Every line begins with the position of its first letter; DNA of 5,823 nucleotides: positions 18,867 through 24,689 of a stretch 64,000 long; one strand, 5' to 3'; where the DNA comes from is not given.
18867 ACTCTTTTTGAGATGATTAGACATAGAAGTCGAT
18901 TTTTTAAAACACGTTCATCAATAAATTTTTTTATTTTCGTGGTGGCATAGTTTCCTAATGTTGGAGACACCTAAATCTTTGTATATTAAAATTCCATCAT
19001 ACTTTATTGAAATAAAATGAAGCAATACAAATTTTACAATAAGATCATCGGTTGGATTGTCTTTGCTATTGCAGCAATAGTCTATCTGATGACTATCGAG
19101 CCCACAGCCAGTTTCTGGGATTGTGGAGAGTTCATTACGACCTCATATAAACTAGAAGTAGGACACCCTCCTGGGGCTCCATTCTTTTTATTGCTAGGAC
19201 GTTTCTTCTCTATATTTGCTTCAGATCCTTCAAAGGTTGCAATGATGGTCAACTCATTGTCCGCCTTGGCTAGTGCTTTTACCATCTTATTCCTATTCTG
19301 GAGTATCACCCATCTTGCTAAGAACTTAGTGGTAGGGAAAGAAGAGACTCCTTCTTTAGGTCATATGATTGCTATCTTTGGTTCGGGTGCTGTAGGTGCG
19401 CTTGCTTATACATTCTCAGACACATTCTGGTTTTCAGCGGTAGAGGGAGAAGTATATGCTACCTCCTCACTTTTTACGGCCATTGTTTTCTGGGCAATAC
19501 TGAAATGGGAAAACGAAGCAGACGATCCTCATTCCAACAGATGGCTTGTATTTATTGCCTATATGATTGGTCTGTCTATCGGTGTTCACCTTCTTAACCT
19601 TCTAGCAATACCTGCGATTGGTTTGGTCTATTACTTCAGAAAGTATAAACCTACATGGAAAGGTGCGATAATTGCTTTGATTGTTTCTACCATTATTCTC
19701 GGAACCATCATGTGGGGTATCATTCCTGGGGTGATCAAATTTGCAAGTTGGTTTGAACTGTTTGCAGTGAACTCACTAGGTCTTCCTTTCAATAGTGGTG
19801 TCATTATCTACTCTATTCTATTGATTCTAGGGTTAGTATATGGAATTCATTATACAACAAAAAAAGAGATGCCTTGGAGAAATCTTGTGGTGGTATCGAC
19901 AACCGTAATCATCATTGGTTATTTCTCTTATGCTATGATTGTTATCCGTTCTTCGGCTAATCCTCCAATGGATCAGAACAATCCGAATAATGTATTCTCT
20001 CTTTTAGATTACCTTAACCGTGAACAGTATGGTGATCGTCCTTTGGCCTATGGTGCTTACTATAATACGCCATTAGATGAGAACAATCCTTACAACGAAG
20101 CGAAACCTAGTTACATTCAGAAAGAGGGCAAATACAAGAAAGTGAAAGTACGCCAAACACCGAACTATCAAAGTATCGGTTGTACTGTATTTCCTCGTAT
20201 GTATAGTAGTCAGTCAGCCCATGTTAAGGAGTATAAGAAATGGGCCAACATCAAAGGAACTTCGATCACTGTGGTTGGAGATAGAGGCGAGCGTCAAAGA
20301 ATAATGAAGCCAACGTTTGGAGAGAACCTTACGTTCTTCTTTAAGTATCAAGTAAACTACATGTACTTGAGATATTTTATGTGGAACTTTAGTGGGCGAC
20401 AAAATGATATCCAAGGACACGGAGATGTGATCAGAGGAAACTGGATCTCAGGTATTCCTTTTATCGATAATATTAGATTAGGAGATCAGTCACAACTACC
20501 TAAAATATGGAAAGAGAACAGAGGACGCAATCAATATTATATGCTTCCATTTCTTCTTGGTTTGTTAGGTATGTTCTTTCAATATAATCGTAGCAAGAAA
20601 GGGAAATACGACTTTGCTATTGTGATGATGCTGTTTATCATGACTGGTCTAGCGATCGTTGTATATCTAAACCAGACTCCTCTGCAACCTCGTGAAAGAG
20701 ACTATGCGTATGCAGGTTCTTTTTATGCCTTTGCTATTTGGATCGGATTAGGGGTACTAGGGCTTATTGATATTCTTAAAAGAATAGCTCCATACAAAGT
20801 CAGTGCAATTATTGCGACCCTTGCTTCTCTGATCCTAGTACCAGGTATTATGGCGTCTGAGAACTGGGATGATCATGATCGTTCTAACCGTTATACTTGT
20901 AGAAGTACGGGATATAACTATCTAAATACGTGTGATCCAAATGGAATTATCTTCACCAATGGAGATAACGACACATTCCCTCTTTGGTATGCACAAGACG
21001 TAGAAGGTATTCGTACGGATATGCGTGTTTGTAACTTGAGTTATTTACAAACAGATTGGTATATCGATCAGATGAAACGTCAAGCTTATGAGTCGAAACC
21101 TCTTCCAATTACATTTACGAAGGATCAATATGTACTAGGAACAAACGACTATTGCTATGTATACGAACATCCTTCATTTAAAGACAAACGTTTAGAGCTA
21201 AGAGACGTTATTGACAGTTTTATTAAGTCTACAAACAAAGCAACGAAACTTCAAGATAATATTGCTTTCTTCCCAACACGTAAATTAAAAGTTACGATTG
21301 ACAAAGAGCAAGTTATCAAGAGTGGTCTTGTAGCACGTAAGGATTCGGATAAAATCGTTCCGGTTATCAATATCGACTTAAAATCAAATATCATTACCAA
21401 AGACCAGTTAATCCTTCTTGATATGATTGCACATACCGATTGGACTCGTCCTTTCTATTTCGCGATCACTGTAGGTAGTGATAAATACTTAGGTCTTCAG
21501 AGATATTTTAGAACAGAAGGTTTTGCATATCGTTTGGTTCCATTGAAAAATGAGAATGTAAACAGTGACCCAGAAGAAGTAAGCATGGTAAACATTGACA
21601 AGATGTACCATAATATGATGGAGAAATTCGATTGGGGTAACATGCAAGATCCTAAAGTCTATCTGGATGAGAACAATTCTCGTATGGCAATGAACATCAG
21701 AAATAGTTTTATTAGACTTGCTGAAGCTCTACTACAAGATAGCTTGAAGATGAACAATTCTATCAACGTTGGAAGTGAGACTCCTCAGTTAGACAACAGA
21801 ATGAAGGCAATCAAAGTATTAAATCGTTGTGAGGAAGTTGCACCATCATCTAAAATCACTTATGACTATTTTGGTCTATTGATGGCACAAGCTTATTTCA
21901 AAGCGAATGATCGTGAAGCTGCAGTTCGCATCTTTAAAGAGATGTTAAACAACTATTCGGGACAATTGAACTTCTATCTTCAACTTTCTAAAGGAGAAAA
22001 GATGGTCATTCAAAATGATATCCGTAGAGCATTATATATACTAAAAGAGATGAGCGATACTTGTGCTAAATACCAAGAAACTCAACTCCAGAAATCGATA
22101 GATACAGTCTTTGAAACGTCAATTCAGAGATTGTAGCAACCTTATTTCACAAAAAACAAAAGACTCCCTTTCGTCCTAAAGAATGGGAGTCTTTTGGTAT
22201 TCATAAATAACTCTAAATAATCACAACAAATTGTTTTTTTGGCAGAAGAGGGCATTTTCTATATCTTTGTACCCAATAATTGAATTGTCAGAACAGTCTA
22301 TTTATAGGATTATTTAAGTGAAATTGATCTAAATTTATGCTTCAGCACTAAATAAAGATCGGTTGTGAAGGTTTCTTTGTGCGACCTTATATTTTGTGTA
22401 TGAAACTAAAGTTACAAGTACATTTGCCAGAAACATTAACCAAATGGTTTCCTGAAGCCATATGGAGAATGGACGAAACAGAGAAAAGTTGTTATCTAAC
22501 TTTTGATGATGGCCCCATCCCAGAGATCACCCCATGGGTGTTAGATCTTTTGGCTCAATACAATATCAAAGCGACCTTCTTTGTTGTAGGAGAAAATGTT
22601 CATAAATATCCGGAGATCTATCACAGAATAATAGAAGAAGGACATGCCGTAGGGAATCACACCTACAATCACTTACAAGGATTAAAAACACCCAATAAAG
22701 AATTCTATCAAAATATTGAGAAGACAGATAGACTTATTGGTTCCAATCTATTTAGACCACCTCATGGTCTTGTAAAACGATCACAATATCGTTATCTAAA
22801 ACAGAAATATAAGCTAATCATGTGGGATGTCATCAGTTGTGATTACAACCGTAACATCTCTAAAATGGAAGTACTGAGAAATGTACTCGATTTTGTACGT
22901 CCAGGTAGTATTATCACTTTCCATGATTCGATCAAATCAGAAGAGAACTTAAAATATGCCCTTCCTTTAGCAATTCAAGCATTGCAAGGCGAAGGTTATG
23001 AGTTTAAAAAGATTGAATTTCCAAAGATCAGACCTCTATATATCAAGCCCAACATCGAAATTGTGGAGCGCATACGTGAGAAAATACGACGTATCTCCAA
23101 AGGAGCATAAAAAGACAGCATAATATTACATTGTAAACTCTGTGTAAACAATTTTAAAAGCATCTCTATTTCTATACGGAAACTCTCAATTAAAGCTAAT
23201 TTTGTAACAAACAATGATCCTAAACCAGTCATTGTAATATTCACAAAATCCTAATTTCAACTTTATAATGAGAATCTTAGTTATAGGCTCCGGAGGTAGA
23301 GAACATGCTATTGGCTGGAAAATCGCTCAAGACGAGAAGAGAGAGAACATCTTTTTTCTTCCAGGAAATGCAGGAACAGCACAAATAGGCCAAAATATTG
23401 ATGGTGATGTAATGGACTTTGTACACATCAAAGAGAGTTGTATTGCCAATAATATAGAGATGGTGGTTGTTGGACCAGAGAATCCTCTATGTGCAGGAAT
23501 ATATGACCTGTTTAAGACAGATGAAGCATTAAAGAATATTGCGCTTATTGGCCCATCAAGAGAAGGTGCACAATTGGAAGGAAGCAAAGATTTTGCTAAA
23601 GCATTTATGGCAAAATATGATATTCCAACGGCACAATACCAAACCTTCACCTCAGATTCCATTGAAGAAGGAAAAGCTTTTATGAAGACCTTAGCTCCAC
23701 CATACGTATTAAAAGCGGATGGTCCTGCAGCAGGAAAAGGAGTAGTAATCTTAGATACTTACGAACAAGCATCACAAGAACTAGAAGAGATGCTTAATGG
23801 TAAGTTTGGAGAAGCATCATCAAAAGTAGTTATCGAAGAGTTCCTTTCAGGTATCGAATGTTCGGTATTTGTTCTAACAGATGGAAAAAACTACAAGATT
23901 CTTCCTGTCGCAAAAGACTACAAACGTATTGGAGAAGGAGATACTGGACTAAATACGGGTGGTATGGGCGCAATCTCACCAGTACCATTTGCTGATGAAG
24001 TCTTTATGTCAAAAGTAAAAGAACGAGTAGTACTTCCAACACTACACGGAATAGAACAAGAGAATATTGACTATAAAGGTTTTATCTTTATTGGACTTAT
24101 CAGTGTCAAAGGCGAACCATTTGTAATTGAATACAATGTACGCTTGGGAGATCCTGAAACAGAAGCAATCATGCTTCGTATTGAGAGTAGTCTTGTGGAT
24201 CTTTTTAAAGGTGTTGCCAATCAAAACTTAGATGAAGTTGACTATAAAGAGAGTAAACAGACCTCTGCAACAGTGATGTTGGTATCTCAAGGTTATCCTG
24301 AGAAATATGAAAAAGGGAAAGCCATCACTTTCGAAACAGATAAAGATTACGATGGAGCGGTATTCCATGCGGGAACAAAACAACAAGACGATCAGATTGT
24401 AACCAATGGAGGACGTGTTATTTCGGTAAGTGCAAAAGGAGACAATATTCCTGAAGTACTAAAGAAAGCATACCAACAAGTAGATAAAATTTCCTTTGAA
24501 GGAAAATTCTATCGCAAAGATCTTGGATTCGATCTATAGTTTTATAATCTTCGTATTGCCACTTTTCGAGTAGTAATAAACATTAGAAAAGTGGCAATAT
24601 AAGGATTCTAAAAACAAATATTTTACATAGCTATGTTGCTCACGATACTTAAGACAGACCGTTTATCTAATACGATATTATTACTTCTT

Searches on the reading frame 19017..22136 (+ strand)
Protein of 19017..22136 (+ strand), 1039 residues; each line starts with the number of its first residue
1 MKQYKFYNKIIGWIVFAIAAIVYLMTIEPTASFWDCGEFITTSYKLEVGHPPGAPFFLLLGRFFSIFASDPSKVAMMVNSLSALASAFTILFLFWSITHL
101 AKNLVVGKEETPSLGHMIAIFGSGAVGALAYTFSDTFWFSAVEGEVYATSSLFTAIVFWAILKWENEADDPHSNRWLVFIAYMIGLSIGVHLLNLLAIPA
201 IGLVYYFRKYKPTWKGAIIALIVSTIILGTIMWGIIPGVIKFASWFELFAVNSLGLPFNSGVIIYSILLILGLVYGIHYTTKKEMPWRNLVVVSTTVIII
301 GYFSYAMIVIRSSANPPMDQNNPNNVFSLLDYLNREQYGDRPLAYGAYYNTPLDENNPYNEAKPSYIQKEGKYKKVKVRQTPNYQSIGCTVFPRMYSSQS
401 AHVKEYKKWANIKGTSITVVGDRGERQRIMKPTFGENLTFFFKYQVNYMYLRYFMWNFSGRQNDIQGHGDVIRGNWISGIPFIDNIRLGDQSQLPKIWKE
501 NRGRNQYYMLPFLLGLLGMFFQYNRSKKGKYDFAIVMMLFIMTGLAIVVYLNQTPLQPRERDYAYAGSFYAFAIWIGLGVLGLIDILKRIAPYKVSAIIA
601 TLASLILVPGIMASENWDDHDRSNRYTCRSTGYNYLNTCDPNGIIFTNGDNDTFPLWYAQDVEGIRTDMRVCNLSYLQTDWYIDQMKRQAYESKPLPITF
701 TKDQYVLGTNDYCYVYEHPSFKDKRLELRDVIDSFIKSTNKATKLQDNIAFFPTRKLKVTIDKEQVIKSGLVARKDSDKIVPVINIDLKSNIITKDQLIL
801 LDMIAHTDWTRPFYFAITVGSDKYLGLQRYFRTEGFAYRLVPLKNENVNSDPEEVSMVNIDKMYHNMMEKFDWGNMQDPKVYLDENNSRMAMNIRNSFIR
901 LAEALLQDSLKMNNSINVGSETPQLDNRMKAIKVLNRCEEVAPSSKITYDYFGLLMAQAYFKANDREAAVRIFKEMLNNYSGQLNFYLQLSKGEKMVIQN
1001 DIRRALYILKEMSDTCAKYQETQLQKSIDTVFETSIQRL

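Call 74: search_protein_families(library=pfam, proteins=[window:19017-22136:+], max_evalue=0.00001)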
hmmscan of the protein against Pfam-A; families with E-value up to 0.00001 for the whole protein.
window:19017-22136:+ (1039 aa): 1 family
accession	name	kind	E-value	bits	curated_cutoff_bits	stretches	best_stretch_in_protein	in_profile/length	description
PF11028.14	TMEM260-like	-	1.9e-81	272.5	24.2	1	35-212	1-177/179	Protein O-mannosyl-transferase TMEM260-like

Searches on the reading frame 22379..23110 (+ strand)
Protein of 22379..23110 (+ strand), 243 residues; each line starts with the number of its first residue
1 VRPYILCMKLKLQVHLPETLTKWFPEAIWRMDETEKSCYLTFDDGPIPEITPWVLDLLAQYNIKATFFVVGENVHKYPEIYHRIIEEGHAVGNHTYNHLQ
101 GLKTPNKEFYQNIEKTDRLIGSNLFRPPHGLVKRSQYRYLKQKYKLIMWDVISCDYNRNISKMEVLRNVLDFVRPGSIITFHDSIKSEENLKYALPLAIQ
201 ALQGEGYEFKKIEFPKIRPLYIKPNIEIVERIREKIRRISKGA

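Call 74: search_protein_families(library=pfam, proteins=[window:22379-23110:+], max_evalue=0.00001)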
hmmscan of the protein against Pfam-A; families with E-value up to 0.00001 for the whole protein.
window:22379-23110:+ (243 aa): 1 family
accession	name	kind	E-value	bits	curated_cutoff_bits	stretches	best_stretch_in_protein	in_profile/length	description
PF01522.26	Polysacc_deac_1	-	5.5e-29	101.1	23.1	1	32-137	3-113/124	Polysaccharide deacetylase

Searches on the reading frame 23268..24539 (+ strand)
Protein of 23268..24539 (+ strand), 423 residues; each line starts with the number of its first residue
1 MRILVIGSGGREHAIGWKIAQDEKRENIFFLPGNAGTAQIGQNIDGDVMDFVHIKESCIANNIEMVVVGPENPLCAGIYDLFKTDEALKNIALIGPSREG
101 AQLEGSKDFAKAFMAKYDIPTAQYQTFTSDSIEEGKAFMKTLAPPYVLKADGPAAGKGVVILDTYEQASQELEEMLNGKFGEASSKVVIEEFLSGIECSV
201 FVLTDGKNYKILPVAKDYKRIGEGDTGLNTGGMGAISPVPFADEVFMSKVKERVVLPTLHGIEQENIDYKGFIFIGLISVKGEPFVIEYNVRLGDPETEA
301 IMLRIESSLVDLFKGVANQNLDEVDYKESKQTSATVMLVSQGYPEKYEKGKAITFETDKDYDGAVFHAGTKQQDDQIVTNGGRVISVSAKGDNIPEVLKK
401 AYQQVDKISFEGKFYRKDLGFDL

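Call 74: search_protein_families(library=pfam, proteins=[window:23268-24539:+], max_evalue=0.00001)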
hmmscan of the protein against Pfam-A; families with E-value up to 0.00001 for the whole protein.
window:23268-24539:+ (423 aa): 4 families
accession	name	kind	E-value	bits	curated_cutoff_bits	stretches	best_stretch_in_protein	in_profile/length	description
PF01071.24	GARS_A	-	1.8e-66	224.1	27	1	105-298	1-194/194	Phosphoribosylglycinamide synthetase, ATP-grasp (A) domain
PF02844.21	GARS_N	-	6.8e-33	113.8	29.5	1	1-104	1-100/100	Phosphoribosylglycinamide synthetase, N domain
PF02843.22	GARS_C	-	1.1e-30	106.3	34.8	1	334-421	2-91/92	Phosphoribosylglycinamide synthetase, C domain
PF02655.19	ATP-grasp_3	-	4.1e-07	30.7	23.2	1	135-293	30-157/160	ATP-grasp domain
